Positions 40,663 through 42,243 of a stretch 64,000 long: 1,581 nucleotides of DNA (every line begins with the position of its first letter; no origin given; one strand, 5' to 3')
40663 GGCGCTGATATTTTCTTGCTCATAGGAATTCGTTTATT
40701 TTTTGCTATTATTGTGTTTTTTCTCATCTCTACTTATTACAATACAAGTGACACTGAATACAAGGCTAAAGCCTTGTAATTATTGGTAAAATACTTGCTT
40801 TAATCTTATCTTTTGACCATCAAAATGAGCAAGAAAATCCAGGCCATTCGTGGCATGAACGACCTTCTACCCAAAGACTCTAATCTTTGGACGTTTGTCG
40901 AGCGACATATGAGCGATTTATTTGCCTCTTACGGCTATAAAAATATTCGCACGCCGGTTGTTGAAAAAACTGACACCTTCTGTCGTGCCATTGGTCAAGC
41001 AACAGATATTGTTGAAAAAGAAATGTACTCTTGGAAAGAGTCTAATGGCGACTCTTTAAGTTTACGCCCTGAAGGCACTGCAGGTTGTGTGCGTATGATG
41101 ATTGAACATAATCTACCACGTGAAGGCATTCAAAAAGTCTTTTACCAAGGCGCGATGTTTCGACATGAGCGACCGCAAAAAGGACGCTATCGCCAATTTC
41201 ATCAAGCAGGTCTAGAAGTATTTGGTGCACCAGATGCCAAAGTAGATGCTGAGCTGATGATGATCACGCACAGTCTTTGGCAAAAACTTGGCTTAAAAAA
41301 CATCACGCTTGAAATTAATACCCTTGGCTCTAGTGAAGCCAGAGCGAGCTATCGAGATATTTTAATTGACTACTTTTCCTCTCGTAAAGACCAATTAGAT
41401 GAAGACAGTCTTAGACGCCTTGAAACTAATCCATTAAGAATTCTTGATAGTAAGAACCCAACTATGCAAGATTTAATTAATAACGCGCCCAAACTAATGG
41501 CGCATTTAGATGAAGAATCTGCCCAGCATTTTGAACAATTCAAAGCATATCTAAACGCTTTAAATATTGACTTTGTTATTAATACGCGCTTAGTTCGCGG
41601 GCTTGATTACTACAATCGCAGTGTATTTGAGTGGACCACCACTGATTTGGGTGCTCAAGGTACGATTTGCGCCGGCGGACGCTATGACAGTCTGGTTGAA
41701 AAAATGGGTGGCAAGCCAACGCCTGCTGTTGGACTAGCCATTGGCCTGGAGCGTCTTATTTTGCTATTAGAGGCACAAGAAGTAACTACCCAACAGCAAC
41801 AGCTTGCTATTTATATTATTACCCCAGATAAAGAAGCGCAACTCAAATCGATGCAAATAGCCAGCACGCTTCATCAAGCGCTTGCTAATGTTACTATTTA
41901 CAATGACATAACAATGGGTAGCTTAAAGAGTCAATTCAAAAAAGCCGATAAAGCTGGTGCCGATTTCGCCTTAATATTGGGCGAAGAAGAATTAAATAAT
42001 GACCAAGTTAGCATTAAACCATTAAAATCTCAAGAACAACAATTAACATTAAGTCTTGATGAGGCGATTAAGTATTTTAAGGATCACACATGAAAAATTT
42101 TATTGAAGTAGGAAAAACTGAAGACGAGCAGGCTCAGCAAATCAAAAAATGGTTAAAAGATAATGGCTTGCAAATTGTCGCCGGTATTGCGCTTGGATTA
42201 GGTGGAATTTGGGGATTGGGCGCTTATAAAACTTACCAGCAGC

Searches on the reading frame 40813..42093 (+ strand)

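Call 75: search_protein_families(library=ncbifam, proteins=[window:40813-42093:+], max_evalue=1e-30)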
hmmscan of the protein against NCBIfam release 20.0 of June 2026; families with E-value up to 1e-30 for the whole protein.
window:40813-42093:+ (426 aa): 7 families
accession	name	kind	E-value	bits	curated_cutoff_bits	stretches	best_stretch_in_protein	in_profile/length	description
TIGR00442.1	hisS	equivalog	6.6e-151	502.9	286.75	1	10-410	1-402/406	histidine--tRNA ligase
TIGR00443.1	hisZ_biosyn_reg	equivalog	5.7e-51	173.5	271.65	1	17-319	2-312/314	ATP phosphoribosyltransferase regulatory subunit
NF009085.0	PRK12420.1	equivalog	1.8e-43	149.5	540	0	229-417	235-421/426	histidine--tRNA ligase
NF008941.0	PRK12292.2-4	equivalog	5.6e-36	124.3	447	1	13-360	11-360/393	ATP phosphoribosyltransferase regulatory subunit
NF008940.0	PRK12292.2-3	equivalog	1.6e-34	119.3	450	1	13-360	7-362/404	ATP phosphoribosyltransferase regulatory subunit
NF008953.0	PRK12295.1-6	equivalog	1e-32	113.5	384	0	32-170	18-150/384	ATP phosphoribosyltransferase regulatory subunit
NF008936.0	PRK12292.1-3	equivalog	2.1e-31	109.2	492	0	13-367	9-374/406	ATP phosphoribosyltransferase regulatory subunit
